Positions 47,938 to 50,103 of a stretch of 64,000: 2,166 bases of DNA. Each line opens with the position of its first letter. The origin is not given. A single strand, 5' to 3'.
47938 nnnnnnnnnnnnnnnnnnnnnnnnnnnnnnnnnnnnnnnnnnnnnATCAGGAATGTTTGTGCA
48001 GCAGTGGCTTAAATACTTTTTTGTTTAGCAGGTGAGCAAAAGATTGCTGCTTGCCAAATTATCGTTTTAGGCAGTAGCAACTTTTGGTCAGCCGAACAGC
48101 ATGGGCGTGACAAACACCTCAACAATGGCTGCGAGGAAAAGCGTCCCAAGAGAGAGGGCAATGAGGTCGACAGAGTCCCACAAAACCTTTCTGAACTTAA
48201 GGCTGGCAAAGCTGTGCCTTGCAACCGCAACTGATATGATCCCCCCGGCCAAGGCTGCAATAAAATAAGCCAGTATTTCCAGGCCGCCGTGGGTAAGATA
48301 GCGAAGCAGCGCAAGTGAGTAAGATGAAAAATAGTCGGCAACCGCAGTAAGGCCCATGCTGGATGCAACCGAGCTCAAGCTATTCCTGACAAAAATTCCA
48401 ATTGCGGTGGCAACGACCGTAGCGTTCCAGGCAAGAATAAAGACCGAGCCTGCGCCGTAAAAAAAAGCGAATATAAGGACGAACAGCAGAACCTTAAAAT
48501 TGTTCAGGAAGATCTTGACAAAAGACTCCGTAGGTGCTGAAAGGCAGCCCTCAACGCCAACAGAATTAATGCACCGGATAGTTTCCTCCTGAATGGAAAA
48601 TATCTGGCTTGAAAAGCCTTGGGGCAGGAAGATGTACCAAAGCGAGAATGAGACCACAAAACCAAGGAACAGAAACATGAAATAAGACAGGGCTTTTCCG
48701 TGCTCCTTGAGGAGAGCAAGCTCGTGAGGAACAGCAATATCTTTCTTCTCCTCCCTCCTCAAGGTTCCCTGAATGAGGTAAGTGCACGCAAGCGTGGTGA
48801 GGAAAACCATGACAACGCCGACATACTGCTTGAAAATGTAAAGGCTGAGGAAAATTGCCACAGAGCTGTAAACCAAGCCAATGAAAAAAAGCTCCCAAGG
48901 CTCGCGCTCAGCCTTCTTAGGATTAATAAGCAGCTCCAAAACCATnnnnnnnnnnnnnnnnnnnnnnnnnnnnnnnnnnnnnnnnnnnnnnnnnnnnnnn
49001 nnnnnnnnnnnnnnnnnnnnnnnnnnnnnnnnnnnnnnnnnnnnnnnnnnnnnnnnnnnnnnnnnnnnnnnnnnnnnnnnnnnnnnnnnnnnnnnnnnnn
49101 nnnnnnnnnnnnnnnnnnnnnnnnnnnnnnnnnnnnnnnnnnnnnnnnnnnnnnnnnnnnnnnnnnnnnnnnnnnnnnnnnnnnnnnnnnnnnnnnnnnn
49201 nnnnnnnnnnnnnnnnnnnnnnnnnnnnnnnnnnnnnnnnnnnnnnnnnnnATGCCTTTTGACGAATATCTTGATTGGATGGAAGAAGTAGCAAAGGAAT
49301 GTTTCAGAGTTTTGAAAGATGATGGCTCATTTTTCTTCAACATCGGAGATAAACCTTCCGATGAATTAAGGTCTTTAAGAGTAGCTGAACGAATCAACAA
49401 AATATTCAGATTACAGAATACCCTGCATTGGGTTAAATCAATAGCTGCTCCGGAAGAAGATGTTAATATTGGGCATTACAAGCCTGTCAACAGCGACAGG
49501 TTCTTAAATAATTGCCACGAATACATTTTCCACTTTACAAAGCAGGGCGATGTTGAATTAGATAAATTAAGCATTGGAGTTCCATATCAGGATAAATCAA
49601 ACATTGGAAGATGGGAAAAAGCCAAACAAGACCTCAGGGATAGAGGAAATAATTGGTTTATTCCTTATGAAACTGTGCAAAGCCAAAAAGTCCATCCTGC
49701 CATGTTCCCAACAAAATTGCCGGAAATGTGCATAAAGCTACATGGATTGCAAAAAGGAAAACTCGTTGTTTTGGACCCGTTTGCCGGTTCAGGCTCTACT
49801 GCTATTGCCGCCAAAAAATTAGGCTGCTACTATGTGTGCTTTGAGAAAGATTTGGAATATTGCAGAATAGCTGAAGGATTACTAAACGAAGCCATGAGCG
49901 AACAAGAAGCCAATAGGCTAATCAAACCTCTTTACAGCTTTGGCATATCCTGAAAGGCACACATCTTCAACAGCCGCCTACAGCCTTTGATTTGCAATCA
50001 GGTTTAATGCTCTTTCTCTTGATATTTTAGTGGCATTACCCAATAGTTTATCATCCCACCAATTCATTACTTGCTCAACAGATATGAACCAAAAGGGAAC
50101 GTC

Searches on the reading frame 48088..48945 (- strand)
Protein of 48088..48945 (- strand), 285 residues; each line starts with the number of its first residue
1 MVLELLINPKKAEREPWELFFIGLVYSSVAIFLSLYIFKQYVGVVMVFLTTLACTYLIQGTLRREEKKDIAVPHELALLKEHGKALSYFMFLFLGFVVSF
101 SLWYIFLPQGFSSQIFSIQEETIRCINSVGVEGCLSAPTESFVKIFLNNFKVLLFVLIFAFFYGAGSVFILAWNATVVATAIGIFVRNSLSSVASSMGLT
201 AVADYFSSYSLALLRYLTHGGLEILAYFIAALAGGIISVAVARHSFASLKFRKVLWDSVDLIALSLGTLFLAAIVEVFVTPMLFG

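Call 52: search_protein_families(library=pfam, max_evalue=0.01, proteins=[window:48088-48945:-])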
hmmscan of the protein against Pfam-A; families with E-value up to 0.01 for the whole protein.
window:48088-48945:- (285 aa): 1 family
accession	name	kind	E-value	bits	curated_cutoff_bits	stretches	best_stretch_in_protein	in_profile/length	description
PF01944.22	SpoIIM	-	1e-10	42.3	26.9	1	93-281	6-163/163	Stage II sporulation protein M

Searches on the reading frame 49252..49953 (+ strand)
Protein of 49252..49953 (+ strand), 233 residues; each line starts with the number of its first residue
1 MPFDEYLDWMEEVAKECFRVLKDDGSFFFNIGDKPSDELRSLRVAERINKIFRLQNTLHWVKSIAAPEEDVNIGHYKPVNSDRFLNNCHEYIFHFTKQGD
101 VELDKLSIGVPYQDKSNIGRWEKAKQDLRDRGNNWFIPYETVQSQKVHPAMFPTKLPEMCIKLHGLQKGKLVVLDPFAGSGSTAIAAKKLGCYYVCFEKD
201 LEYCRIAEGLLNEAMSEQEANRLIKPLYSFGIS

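Call 52: search_protein_families(library=pfam, max_evalue=0.01, proteins=[window:49252-49953:+])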
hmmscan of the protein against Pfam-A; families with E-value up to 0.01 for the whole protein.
window:49252-49953:+ (233 aa): 1 family
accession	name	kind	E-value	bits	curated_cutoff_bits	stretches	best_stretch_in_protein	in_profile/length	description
PF01555.25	N6_N4_Mtase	-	3.2e-42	145.4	26.7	1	3-208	25-220/221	DNA methylase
